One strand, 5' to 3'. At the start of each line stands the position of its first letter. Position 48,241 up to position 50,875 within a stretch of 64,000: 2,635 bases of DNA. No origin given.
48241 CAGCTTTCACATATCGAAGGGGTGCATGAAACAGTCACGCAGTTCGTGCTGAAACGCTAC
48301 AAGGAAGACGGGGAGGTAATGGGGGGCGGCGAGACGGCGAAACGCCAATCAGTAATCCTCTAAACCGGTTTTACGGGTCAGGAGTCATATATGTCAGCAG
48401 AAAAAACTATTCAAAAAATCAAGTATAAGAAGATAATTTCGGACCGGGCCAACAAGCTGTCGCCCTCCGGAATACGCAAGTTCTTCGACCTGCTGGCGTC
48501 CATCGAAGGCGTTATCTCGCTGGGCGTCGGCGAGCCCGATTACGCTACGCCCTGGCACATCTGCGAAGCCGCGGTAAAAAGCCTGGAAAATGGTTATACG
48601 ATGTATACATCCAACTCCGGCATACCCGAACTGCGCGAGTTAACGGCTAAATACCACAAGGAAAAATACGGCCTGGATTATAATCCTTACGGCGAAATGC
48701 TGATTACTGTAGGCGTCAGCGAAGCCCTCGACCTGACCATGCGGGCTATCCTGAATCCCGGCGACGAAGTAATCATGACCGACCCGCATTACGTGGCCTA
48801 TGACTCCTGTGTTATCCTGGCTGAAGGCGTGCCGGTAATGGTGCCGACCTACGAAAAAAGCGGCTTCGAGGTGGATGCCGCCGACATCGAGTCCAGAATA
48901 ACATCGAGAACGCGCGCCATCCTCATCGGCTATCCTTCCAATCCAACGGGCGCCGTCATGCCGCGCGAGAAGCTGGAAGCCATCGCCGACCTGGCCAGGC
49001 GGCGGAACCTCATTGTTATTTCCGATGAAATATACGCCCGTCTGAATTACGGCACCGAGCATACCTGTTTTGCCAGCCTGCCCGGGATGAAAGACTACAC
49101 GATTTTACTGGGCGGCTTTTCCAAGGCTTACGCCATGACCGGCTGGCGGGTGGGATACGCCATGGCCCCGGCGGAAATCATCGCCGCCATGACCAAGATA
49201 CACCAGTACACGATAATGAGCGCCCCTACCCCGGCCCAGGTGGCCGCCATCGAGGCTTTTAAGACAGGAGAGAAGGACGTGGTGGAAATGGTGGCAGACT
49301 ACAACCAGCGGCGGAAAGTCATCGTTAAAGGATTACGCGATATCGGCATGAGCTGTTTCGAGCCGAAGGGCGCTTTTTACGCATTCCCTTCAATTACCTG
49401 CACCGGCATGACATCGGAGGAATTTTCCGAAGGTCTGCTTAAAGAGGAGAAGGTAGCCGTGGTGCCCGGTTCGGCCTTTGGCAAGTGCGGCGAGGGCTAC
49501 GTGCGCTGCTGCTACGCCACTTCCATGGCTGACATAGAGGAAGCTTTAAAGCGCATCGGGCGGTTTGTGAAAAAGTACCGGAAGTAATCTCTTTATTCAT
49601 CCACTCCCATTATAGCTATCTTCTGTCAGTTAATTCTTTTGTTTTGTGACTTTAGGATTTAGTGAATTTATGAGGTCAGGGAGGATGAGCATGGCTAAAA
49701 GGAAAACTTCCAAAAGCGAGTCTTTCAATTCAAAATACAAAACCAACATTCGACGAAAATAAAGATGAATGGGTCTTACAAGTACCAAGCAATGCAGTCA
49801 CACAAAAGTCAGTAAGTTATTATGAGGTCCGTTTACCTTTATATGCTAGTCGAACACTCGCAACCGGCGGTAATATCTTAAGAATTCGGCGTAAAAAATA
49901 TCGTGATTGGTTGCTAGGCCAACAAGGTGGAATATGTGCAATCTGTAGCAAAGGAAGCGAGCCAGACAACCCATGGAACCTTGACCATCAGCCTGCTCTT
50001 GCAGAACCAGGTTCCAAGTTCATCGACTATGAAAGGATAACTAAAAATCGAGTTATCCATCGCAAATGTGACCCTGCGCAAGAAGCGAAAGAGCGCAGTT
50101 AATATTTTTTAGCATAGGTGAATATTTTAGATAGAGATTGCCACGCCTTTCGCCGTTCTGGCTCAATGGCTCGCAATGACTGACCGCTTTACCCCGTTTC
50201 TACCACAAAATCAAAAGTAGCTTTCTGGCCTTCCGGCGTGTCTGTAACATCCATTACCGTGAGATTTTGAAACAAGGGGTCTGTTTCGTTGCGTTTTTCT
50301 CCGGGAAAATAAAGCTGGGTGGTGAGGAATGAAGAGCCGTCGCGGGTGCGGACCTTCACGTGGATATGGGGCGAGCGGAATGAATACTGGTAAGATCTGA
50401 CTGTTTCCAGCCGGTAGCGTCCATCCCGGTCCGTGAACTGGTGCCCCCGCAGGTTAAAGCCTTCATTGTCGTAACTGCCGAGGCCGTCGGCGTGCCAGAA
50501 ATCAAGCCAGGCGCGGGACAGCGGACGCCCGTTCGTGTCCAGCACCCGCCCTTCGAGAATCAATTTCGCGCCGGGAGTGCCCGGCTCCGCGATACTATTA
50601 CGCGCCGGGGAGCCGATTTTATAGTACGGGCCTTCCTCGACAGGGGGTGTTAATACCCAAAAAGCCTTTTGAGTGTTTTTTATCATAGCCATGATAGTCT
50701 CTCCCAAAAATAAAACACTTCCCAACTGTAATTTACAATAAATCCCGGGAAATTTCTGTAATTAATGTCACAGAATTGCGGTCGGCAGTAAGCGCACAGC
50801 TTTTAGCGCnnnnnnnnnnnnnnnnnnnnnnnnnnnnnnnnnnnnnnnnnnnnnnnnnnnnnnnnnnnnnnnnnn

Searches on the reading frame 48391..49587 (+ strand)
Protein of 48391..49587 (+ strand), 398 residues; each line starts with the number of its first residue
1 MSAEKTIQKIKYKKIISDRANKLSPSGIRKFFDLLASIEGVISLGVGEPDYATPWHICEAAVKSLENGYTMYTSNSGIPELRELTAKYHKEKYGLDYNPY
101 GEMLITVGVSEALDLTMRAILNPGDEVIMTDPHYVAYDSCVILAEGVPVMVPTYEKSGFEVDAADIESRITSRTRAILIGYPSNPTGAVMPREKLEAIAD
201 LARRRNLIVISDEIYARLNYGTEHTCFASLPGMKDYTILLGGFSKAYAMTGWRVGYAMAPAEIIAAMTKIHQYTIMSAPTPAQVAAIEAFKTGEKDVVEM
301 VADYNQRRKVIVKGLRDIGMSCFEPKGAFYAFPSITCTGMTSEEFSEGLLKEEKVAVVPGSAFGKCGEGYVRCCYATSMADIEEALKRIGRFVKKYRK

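Call 3: search_protein_families(library=pfam, proteins=[window:48391-49587:+])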
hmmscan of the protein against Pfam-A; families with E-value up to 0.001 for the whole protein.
window:48391-49587:+ (398 aa): 5 families
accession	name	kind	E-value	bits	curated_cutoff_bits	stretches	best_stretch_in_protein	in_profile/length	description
PF00155.27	Aminotran_1_2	-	5.2e-78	263.2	19.7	1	40-389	2-361/361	Aminotransferase class I and II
PF01041.23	DegT_DnrJ_EryC1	-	2.9e-11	43.7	19.8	1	110-212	49-145/360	DegT/DnrJ/EryC1/StrS aminotransferase family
PF01053.26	Cys_Met_Meta_PP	-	1.5e-05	24.2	27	1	112-214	79-175/381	Cys/Met metabolism PLP-dependent enzyme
PF00266.25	Aminotran_5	-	6e-05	22.6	21.5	1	102-212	63-175/371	Aminotransferase class-V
PF01212.27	Beta_elim_lyase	-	0.00032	20.6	27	1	114-322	61-237/288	Beta-eliminating lyase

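Call 4: search_protein_families(library=ncbifam, proteins=[window:48391-49587:+])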
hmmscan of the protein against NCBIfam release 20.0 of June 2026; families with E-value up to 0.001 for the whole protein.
window:48391-49587:+ (398 aa): 89 families (the best 25 are shown)
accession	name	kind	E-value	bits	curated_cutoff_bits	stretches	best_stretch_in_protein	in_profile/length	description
NF005816.0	PRK07682.1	equivalog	7.9e-167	554.8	620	1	13-397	3-387/390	aminotransferase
NF005817.0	PRK07683.1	equivalog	6.5e-123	410.2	575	1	13-397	2-385/387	aminotransferase A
NF041364.1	GntC_guanitoxin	equivalog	2.9e-112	375.1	415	1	42-392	1-356/356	guanitoxin biosynthesis PLP-dependent (S)-gamma-hydroxy-L-arginine cyclodehydratase GntC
NF005588.0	PRK07309.1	equivalog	1.2e-109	366.8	576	1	16-396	7-389/391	pyridoxal phosphate-dependent aminotransferase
NF041091.1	asp_aminotase_Arch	equivalog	1.9e-107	359.3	550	1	38-394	26-376/376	aspartate aminotransferase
NF006229.0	PRK08361.1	equivalog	7.8e-106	354.4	624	1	9-393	3-388/391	aspartate aminotransferase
NF004975.0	PRK06348.1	equivalog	2.9e-103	345.8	549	1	15-391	5-381/384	pyridoxal phosphate-dependent aminotransferase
NF004770.0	PRK06108.1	subfamily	1.1e-94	317.5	422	1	9-395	6-394/396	pyridoxal phosphate-dependent aminotransferase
TIGR03540.1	DapC_direct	equivalog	3.6e-85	286.2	593.25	1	40-391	30-382/383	LL-diaminopimelate aminotransferase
NF006756.0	PRK09276.1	subfamily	2.5e-83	280.2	507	1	39-391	31-384/387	LL-diaminopimelate aminotransferase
NF005855.0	PRK07777.1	equivalog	8.1e-83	278.9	553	1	35-392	24-387/391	pyridoxal phosphate-dependent aminotransferase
NF006230.0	PRK08363.1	equivalog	1.1e-82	278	534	1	41-395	32-394/398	alanine aminotransferase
NF006514.0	PRK08960.1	equivalog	6.2e-82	275.5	554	1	34-395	27-387/388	pyridoxal phosphate-dependent aminotransferase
NF004769.0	PRK06107.1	equivalog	8.6e-81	271.7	617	1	33-395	27-400/402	aspartate transaminase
NF005601.0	PRK07337.1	equivalog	5.3e-80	269.4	496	1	37-394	33-393/394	pyridoxal phosphate-dependent aminotransferase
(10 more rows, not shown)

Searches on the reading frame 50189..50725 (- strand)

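Call 35: search_protein_families(library=pfam, proteins=[window:50189-50725:-], max_evalue=0.00001)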
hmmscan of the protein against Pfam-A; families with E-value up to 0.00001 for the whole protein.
window:50189-50725:- (178 aa): 1 family
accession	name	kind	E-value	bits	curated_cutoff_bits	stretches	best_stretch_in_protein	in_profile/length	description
PF00775.27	Dioxygenase_C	-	1.4e-20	74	27.3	1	31-154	2-152/182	Dioxygenase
